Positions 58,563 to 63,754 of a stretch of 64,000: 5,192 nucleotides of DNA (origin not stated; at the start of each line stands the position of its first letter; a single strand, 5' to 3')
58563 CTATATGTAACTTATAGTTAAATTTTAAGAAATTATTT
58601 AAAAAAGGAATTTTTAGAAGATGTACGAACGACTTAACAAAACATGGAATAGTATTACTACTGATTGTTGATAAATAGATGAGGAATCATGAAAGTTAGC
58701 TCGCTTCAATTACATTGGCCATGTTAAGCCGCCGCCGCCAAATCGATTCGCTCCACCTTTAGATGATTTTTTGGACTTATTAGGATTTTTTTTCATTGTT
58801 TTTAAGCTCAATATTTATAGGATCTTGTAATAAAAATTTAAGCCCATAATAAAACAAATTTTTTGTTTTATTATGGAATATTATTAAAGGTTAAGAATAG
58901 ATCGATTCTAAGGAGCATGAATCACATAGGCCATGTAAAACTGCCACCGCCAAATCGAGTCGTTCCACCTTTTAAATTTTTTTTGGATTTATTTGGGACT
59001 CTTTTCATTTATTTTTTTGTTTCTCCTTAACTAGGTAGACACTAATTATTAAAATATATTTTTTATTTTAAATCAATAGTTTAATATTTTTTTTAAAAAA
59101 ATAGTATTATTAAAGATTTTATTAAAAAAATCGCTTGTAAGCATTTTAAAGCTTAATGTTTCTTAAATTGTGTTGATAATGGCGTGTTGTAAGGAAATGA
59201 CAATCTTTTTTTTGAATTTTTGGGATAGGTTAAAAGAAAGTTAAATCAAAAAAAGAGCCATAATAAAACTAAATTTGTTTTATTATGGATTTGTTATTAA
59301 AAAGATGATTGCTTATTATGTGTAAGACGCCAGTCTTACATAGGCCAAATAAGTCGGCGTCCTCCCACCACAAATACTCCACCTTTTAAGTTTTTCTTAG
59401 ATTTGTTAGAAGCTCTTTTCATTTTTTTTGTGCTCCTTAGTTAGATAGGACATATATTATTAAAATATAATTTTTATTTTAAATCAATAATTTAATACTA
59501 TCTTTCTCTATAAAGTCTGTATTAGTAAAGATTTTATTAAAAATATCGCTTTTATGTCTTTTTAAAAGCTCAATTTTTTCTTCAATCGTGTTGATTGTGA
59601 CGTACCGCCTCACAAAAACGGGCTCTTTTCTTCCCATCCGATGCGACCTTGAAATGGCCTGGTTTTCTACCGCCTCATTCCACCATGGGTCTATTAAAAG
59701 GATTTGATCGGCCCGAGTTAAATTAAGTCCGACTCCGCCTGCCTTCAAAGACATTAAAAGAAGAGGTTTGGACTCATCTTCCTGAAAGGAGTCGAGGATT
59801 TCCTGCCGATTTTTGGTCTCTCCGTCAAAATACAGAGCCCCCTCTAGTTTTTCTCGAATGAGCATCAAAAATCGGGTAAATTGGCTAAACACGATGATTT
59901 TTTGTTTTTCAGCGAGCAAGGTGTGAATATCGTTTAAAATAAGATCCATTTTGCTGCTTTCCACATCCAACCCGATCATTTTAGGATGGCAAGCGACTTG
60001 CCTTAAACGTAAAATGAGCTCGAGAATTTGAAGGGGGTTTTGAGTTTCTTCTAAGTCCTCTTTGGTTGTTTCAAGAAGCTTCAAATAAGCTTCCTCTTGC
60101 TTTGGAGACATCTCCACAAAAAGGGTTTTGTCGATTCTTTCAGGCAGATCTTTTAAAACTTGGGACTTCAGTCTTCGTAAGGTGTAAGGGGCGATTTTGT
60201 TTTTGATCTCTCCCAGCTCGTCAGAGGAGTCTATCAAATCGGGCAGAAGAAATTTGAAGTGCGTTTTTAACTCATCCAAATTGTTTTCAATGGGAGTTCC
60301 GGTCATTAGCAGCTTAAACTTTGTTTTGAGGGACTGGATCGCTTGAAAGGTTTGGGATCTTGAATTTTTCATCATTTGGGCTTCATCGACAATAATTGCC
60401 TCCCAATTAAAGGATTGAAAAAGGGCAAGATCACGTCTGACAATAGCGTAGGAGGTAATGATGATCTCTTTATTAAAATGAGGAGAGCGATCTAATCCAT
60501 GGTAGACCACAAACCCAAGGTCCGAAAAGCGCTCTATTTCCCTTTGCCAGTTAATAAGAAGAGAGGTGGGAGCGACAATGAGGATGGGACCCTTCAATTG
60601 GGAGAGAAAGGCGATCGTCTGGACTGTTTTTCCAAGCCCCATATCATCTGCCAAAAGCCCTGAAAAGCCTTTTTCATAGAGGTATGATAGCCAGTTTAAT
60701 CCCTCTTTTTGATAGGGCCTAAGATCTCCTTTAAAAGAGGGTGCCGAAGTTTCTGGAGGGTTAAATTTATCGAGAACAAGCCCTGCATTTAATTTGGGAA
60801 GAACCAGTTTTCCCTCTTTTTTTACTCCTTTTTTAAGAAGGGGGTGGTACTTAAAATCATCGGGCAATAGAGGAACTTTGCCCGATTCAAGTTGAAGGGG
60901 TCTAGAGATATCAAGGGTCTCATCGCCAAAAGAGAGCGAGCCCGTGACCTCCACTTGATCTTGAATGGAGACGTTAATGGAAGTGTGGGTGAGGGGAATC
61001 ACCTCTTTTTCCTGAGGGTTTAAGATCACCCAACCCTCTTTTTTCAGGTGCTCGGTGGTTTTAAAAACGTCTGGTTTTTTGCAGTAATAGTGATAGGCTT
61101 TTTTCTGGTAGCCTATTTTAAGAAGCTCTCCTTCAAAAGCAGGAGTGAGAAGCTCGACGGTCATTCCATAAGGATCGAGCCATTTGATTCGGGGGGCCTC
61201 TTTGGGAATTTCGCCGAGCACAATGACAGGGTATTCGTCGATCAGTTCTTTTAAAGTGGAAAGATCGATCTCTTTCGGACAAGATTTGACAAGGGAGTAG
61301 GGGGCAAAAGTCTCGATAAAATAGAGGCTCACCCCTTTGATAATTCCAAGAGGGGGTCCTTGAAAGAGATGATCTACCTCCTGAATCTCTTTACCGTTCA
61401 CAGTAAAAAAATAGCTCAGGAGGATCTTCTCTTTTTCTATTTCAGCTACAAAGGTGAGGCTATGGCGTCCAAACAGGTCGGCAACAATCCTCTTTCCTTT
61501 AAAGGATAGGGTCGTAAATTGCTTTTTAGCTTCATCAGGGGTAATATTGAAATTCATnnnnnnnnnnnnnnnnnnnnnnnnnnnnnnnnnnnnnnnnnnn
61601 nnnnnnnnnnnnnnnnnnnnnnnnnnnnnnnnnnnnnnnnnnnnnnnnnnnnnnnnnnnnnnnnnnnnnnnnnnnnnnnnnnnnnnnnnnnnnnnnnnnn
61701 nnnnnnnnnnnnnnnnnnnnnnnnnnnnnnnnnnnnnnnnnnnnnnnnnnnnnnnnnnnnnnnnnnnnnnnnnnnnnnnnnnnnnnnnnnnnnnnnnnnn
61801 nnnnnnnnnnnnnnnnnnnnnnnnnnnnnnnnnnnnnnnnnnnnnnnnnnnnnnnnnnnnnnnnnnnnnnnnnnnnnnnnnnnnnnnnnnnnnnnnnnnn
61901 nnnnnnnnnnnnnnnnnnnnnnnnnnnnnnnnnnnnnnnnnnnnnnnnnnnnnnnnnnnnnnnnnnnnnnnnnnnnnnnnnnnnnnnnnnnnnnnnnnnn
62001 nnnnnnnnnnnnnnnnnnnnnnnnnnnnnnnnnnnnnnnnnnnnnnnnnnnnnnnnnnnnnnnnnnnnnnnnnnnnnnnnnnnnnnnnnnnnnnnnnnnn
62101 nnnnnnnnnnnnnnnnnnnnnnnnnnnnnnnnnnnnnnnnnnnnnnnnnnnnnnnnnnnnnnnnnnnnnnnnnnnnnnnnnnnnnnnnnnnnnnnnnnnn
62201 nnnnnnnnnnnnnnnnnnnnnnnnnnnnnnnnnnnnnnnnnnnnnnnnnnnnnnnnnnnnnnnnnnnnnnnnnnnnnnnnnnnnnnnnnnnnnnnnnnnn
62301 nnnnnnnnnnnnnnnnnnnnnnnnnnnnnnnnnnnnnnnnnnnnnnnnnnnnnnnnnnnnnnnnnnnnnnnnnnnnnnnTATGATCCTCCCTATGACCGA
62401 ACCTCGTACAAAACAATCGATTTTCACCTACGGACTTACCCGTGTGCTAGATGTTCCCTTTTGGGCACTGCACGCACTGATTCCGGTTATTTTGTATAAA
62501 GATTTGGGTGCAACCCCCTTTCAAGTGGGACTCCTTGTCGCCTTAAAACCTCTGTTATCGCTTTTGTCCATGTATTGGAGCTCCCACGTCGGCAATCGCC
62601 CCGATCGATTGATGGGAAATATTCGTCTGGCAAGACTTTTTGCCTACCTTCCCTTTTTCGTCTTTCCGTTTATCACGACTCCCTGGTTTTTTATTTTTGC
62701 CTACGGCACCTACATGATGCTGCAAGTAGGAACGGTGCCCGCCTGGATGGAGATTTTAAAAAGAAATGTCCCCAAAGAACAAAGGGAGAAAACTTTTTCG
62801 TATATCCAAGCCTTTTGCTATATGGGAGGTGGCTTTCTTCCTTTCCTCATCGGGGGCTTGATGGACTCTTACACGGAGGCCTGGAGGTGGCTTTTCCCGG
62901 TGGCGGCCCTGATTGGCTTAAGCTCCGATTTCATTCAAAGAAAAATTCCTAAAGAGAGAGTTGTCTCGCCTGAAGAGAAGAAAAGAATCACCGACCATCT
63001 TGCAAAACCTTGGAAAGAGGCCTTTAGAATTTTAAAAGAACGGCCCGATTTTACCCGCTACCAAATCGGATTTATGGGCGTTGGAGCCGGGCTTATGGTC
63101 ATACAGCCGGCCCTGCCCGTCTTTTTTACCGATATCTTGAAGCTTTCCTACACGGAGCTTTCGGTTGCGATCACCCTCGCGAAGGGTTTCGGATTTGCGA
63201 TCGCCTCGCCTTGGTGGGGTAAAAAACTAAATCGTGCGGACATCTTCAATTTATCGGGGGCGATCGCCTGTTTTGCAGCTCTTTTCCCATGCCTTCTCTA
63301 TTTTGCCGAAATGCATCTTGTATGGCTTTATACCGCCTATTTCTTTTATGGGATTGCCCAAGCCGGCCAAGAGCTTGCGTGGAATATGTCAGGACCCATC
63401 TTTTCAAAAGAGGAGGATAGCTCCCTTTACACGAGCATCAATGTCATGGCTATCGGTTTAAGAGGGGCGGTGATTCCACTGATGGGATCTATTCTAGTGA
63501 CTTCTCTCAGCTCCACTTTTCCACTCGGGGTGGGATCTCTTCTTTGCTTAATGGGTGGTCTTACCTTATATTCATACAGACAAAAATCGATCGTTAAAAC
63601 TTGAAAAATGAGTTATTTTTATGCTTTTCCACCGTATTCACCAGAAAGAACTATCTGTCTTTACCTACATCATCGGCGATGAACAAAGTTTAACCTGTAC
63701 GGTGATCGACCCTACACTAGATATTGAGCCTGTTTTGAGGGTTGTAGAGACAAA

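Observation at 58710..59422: Three unannotated 28-codon genes for Lys-rich Gly-Gly-leader peptides with invariant C-terminal Trp-Pro-Met, heading a C39-peptidase export operon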

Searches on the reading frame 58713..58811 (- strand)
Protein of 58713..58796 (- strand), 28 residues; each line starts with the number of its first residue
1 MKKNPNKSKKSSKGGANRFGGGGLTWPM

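Call 9: search_protein_families(library=ncbifam, proteins=[window:58713-58796:-], max_evalue=0.1)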
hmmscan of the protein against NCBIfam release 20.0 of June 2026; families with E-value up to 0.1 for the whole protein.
seq(28 aa): 0 families

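Call 10: search_protein_families(library=pfam, proteins=[window:58713-58796:-], max_evalue=10)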
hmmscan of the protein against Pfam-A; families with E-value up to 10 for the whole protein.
seq(28 aa): 0 families

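Call 42: search_protein_representatives(alignment_id=A1)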
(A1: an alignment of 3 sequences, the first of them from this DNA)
Query: 3 sequences, 28 profile positions. Proteins with E-value up to 0.001 (for the whole library): 0; up to 1e-10: 0; up to 1e-30: 0. The best 0 are listed.

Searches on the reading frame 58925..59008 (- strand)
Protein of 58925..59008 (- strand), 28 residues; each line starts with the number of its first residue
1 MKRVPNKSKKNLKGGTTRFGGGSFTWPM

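Call 9: search_protein_families(library=ncbifam, proteins=[window:58925-59008:-], max_evalue=0.1)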
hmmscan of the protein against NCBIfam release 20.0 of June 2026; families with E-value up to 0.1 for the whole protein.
seq(28 aa): 0 families

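Call 10: search_protein_families(library=pfam, proteins=[window:58925-59008:-], max_evalue=10)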
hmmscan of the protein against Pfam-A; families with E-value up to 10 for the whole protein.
seq(28 aa): 0 families

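Call 77: search_dna_similar(query=window:58925-59008:-, collection=plasmids, mode=protein, max_evalue=10, max_rows=10)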
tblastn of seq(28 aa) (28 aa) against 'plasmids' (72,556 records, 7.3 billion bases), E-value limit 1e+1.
No match.

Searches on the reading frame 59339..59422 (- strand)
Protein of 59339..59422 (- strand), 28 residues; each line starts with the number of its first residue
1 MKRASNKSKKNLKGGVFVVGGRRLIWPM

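Call 9: search_protein_families(library=ncbifam, proteins=[window:59339-59422:-], max_evalue=0.1)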
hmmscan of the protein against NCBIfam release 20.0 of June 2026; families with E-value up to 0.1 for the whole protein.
seq(28 aa): 0 families

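Call 10: search_protein_families(library=pfam, proteins=[window:59339-59422:-], max_evalue=10)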
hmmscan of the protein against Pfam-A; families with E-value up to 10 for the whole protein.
seq(28 aa): 0 families

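Call 78: search_dna_similar(query=window:59339-59422:-, collection=phages, mode=protein, max_evalue=10, max_rows=10)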
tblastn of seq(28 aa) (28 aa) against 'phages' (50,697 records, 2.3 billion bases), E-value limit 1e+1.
Records with a match: 2; places in all: 2; records where one place covers at least 80% of the query: 1.
Best place of each record, by identity: 60-80% 1; <60% 1.
By first word of the organism name: Microviridae 1; Rhizobium 1.
By host as written in the record: - 1; Rhizobium phaseoli sv. phaseoli IE1004 1.
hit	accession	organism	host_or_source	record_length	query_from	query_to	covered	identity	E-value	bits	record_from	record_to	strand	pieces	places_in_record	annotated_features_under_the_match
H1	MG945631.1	Microviridae sp.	musk deer feces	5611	7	24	64%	61.1%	7e+0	27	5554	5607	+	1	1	none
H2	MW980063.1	Rhizobium phage RHph_N46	Rhizobium phaseoli sv. phaseoli IE1004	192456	3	28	93%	38.5%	4e+0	28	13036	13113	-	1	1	hypothetical protein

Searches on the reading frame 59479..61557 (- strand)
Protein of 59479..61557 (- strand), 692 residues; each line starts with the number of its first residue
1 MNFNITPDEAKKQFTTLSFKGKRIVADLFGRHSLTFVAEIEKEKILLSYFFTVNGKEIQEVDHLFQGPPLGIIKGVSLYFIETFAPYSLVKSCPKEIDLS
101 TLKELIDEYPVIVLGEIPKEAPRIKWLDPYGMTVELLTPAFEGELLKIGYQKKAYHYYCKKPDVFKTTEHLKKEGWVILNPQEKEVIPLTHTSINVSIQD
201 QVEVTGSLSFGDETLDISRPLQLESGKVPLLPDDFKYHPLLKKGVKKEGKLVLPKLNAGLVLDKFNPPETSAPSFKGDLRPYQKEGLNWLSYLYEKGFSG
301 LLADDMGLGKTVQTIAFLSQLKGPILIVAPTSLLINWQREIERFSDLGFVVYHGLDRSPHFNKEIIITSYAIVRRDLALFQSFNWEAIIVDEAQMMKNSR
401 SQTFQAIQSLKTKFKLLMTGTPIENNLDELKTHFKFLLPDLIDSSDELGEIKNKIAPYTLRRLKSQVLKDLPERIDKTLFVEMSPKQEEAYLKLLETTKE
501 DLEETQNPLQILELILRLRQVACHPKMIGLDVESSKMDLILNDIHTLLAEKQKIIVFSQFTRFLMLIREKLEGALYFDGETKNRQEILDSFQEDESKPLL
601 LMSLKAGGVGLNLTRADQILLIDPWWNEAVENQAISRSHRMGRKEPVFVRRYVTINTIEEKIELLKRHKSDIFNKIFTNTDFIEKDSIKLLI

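Call 6: search_protein_families(library=pfam, proteins=[window:59479-61557:-])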
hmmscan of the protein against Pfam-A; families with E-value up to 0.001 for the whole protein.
window:59479-61557:- (692 aa): 3 families
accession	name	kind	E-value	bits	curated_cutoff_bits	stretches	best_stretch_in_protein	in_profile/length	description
PF00176.29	SNF2-rel_dom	-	1.1e-58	199.2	24.9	1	282-527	1-290/290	SNF2-related domain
PF00271.37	Helicase_C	-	5e-17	62.6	23.5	1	545-642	7-110/110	Helicase conserved C-terminal domain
PF04851.21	ResIII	-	1e-09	39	22.5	1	278-423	3-163/164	Type III restriction enzyme, res subunit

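Call 41: find_encoding_contigs(protein=window:59479-61557:-, flank=10000, max_places=8)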
Protein window:59479-61557:- (692 aa): no gene with exactly this product is on record in the collection.

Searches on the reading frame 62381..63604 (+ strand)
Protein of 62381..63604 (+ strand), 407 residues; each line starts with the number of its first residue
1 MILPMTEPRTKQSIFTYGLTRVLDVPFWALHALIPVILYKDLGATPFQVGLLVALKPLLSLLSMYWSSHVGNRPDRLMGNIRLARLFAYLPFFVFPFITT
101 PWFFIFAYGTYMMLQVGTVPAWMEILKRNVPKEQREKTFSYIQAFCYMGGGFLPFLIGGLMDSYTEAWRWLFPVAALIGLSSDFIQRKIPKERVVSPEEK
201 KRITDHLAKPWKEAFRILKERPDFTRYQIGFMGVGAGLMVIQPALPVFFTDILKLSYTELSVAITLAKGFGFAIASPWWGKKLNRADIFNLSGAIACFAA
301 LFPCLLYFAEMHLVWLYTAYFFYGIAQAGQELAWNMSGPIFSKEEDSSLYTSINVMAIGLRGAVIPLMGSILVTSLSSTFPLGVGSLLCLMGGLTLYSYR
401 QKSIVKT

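Call 6: search_protein_families(library=pfam, proteins=[window:62381-63604:+])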
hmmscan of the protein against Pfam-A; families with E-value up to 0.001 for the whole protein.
window:62381-63604:+ (407 aa): 1 family
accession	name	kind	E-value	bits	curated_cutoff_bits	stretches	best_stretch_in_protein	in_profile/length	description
PF07690.21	MFS_1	-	2e-27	96.5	33.4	1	28-330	13-311/347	Major Facilitator Superfamily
